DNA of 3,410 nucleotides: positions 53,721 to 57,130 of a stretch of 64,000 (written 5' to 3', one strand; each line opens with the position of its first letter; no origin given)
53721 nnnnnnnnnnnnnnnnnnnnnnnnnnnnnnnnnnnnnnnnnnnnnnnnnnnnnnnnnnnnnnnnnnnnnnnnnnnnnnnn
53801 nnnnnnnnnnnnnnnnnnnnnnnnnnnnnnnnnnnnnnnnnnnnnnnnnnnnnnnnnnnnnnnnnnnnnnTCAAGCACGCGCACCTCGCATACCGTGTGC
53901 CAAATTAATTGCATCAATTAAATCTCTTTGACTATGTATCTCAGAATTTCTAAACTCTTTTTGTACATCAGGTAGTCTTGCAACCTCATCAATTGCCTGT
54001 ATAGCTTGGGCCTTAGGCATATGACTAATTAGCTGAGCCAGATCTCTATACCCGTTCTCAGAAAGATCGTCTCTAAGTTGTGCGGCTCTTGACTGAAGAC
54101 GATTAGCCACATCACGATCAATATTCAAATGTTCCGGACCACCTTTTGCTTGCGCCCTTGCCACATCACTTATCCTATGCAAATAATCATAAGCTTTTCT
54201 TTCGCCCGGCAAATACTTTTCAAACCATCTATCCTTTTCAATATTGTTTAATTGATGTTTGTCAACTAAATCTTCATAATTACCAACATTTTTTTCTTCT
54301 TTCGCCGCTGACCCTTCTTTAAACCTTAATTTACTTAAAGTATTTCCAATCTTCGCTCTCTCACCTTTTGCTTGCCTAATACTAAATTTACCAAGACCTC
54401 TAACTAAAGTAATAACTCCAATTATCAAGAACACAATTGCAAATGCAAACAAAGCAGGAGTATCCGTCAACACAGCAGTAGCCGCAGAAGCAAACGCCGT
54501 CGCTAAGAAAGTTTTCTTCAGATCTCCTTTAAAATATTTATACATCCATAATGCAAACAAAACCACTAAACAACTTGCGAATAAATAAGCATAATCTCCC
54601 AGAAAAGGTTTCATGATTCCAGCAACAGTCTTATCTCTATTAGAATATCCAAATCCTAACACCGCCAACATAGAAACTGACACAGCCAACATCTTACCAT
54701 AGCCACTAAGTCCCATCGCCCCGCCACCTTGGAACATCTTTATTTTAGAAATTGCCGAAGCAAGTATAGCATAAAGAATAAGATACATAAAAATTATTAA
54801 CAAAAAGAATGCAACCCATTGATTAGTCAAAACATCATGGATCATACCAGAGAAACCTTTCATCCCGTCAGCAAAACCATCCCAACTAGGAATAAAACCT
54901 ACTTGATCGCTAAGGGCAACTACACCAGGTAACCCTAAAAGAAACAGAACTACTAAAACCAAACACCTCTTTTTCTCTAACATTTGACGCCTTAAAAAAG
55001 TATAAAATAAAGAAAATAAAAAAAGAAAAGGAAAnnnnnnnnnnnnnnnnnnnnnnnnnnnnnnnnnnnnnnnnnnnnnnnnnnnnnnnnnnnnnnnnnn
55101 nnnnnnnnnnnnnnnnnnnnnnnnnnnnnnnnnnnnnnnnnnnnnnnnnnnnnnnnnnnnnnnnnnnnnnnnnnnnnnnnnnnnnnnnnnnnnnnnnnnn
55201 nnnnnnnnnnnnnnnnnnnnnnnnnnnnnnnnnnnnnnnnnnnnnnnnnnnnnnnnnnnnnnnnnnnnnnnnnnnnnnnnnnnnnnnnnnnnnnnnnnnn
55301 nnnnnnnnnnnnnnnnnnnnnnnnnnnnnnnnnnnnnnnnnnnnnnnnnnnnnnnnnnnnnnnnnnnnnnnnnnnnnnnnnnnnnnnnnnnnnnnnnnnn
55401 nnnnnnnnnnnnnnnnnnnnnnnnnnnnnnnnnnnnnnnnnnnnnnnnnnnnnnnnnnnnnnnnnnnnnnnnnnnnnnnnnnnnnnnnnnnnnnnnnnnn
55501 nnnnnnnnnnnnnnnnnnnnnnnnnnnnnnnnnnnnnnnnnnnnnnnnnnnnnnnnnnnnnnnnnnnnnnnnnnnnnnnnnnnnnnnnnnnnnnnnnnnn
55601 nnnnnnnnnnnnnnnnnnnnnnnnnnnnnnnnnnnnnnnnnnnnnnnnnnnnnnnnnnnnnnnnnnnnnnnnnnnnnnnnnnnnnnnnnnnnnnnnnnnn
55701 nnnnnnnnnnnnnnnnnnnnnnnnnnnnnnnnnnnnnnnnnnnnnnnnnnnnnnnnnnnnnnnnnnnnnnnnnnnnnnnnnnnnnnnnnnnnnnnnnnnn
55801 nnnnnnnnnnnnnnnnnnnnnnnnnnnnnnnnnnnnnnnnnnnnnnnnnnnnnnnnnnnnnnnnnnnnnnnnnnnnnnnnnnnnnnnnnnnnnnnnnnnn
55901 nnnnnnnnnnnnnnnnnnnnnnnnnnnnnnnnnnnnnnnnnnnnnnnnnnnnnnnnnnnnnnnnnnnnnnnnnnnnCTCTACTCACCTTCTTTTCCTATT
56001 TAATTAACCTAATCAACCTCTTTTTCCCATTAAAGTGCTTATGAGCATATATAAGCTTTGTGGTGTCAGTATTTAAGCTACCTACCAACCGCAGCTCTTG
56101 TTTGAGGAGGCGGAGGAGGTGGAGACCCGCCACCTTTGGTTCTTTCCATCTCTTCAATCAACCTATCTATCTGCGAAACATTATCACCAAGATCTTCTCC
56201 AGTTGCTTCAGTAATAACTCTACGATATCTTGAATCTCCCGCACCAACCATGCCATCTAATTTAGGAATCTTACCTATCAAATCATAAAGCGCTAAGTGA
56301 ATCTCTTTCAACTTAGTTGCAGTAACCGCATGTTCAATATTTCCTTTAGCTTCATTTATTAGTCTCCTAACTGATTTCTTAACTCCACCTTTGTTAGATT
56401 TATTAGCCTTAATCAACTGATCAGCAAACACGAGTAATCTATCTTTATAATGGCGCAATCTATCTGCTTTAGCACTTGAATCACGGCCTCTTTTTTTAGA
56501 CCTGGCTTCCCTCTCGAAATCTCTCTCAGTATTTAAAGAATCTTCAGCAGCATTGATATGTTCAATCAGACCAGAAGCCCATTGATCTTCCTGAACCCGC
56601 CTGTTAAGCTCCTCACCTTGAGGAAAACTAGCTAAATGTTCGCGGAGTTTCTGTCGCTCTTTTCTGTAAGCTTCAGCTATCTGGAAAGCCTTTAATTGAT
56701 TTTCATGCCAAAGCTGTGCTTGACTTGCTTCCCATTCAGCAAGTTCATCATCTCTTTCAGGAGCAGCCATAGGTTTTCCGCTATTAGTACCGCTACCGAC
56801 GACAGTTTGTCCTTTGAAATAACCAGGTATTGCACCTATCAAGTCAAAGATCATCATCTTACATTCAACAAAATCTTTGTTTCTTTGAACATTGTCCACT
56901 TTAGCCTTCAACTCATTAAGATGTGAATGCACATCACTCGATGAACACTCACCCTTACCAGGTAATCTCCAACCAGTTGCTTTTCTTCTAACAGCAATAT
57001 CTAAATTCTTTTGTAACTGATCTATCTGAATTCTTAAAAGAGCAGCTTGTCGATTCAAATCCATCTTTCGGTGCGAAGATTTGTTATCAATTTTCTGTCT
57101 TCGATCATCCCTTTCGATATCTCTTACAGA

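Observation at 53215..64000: Co-directional block encoding a giant (at least 2624 aa) protein plus coiled-coil and membrane proteins: candidate cell-surface/cytoskeletal or host-interaction apparatus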

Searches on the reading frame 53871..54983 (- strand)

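Call 8: search_protein_families(library=pfam, proteins=[window:53871-54983:-], max_evalue=0.1)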
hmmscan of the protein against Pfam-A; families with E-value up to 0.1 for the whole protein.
window:53871-54983:- (370 aa): 1 family
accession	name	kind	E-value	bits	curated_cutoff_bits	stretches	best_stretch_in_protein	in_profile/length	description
PF17329.7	DUF5367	-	0.054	14.2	25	1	133-185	14-65/98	Family of unknown function (DUF5367)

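Call 14: search_protein_families(library=ncbifam, proteins=[window:53871-54983:-], max_evalue=0.1)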
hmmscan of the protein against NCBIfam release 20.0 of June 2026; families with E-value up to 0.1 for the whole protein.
window:53871-54983:- (370 aa): 0 families

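Call 23: search_protein_families(library=phrogs, proteins=[window:53871-54983:-], max_evalue=0.01)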
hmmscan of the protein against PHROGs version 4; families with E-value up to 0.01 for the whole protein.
window:53871-54983:- (370 aa): 0 families

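Call 53: search_protein_families(library=padloc, proteins=[window:53871-54983:-], max_evalue=0.01)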
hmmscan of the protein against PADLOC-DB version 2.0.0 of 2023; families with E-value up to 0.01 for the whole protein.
window:53871-54983:- (370 aa): 0 families

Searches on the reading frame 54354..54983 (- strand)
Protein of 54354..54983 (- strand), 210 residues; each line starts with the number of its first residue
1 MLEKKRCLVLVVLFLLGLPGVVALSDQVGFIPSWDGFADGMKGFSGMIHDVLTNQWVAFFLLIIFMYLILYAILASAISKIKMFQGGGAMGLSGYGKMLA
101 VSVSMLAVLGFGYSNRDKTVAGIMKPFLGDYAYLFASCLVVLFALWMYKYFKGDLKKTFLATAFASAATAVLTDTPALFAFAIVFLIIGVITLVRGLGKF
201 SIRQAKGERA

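Call 24: find_homologous_proteins(query=A2, max_evalue=0.001)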
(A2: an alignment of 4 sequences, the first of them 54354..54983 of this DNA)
Query A2 (4 sequences) (210 aa, profile of the alignment): 6 proteins with E <= 0.001 among 8000 candidates.
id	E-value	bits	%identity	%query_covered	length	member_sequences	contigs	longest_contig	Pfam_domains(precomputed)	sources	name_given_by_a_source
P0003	1.3e-87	311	29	68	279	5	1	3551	-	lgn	-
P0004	3.4e-81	290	35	11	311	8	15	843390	-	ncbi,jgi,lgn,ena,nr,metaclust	ncbi:hypothetical protein HN419_07230 [Candidatus Woesearchaeota archaeon]|jgi:hypothetical protein|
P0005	7.9e-72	259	100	100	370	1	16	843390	-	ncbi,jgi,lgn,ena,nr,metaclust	ncbi:hypothetical protein HN419_07200 [Candidatus Woesearchaeota archaeon]|jgi:hypothetical protein|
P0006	1.8e-70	255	99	100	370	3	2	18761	-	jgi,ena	-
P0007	4.4e-60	221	35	11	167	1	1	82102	-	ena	-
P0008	9.7e-22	96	-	-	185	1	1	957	-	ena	-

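Call 31: find_related_loci(query=A2, collection=genome_contigs, flank=10000)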
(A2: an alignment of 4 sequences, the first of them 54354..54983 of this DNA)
Query A2 (210 aa) in genome_contigs; peptide patterns used: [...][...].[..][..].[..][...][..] (x = any residue, [..] = any of these).
119 stretches matched a pattern, but none encodes a relative of the query by tblastn (E <= 1e-3).
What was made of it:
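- Tried and rejected: GTDB representative scan with the TM profile: nothing (call 31).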

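Call 32: find_encoding_contigs(protein=P0007, flank=10000, max_places=3)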
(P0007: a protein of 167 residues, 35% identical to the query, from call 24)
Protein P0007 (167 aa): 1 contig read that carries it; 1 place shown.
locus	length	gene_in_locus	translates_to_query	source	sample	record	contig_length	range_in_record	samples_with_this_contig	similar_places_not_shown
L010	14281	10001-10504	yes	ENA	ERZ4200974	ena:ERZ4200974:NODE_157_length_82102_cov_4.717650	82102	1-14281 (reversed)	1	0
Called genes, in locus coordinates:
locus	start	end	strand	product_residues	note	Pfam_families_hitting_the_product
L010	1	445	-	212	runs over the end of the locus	PF03602:Cons_hypoth95, PF01170:UPF0020 (weak), PF05175:MTS, PF06325:PrmA, PF13649:Methyltransf_25 (weak), PF13847:Methyltransf_31 (weak)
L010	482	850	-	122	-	-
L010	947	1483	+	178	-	-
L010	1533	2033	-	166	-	-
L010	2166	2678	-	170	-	-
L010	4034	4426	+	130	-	-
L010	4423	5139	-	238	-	PF09754:PAC2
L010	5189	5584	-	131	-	-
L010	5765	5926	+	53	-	-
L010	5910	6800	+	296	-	-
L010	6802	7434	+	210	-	-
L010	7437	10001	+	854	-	PF00112:Peptidase_C1 (faint), PF00801:PKD, PF18911:PKD_4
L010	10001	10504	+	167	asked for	-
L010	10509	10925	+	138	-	-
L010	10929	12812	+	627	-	-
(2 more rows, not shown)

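Call 33: find_encoding_contigs(protein=P0003, flank=10000, max_places=3)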
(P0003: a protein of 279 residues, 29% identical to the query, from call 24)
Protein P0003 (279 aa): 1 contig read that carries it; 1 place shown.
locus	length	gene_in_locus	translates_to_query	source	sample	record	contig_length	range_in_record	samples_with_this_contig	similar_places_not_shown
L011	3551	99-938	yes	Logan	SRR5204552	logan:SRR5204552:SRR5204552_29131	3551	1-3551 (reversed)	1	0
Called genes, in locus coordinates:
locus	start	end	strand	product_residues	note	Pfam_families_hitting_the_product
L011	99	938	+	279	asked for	-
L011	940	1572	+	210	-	-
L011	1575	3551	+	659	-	?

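Call 46: predict_structure(alignment_id=A3)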
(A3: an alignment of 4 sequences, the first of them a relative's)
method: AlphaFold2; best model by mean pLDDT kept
length: 370 residues; sequences in the alignment: 4
mean_pLDDT: 48.7   pTM: 0.27
mean pLDDT of the five models: 48.7, 47.0, 42.8, 42.0, 41.0
residues with pLDDT >= 90: 0; 70-90: 3; 50-70: 169; < 50: 198
segments of 3 or more residues with pLDDT < 50: 1-57, 110-131, 196-294, 365-370
pLDDT, mean of each block of 10 residues (from residue 1): 36 36 34 40 43 47 61 61 50 57 56 38 37 60 66 64 64 57 65 50 34 39 34 33 35 37 44 42 36 50 56 54 66 60 52 61 45
secondary structure, 60 per line:
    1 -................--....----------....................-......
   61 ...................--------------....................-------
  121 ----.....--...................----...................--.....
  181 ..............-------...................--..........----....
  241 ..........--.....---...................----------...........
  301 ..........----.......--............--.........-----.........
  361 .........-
elements in order: H2-17 H20-23 H34-53 H55-79 H94-113 H125-129 H132-150 H155-173 H176-194 H202-220 H223-232 H237-250 H253-257 H261-279 H290-310 H315-321 H324-335 H338-346 H352-369
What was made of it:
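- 53871..54983 (-): 370-aa membrane protein: signal-peptide-like N-terminus (...VVA|LS), about 5 TM helices, and a 165-aa charged helical tail. It is one of four paralogues in the cluster. AF2 helices, low confidence (call 46).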

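Call 88: find_encoding_contigs(protein=P0006, flank=10000, max_places=3)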
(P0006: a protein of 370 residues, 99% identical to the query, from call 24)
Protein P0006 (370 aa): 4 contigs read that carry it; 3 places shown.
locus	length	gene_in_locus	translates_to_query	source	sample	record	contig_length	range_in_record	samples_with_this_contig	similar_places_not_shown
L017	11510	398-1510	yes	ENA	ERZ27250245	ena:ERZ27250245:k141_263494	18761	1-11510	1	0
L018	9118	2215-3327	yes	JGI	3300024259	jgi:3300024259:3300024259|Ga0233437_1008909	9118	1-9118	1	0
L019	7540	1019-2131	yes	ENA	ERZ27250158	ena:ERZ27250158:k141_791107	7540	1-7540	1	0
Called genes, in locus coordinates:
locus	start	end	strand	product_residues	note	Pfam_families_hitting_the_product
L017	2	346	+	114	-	?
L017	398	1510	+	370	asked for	-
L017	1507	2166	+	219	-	-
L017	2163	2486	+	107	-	PF04266:ASCH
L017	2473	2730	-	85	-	PF01247:Ribosomal_L35Ae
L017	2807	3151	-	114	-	-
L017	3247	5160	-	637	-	-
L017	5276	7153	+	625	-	PF01078:Mg_chelatase (weak), PF20030:bpMoxR (faint), PF13401:AAA_22 (faint), PF00004:AAA (faint), PF00158:Sigma54_activat, PF20436:LonB_AAA-LID (weak), PF05362:Lon_C, PF13541:ChlI, +1 more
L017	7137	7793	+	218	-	-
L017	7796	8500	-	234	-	PF01978:TrmB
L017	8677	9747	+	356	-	PF13433:Peripla_BP_5, PF13458:Peripla_BP_6, PF01094:ANF_receptor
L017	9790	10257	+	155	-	PF00293:NUDIX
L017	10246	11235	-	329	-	PF00814:TsaD, PF22521:HypF_C_2 (weak)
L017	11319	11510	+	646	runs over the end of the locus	PF13328:HD_4, PF01966:HD, PF04607:RelA_SpoT, PF02824:TGS, PF28438:RelA_RIS, PF13291:ACT_4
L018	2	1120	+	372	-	?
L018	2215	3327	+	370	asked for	-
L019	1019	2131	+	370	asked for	-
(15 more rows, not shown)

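Call 93: find_related_loci(query=A2, collection=viral_contigs, flank=10000)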
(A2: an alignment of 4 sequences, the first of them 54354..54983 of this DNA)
Query A2 (210 aa) in viral_contigs; peptide patterns used: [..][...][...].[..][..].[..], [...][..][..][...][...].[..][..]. (x = any residue, [..] = any of these).
255 stretches matched a pattern, but none encodes a relative of the query by tblastn (E <= 1e-3).

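Call 97: search_solved_structures(query=A2, max_evalue=1)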
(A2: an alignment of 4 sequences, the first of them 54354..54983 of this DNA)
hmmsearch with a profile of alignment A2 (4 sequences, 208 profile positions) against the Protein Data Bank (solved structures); distinct sequences matched with E-value up to 1: 0.

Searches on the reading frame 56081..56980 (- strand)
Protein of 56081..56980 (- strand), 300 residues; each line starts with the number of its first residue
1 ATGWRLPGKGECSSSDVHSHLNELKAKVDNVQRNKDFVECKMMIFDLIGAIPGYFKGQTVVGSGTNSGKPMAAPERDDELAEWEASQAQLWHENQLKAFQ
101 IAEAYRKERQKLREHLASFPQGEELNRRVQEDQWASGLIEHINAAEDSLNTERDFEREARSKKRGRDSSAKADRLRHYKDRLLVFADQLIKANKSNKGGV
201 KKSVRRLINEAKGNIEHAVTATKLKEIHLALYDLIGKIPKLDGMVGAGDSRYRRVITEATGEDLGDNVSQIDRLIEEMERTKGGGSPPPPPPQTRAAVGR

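Call 36: search_protein_families(library=pfam, max_evalue=1, proteins=[window:56081-56980:-])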
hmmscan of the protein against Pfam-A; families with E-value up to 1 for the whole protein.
seq(300 aa): 2 families
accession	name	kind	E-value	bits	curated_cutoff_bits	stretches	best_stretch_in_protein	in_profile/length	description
PF07632.16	Sde182_NH-like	-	0.042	13.8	26.8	1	90-138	39-90/268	Cellulose-binding Sde182, nucleoside hydrolase-like domain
PF04065.20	Not3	-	0.089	12.6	25.8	1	93-226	83-217/231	Not1 N-terminal domain, CCR4-Not complex component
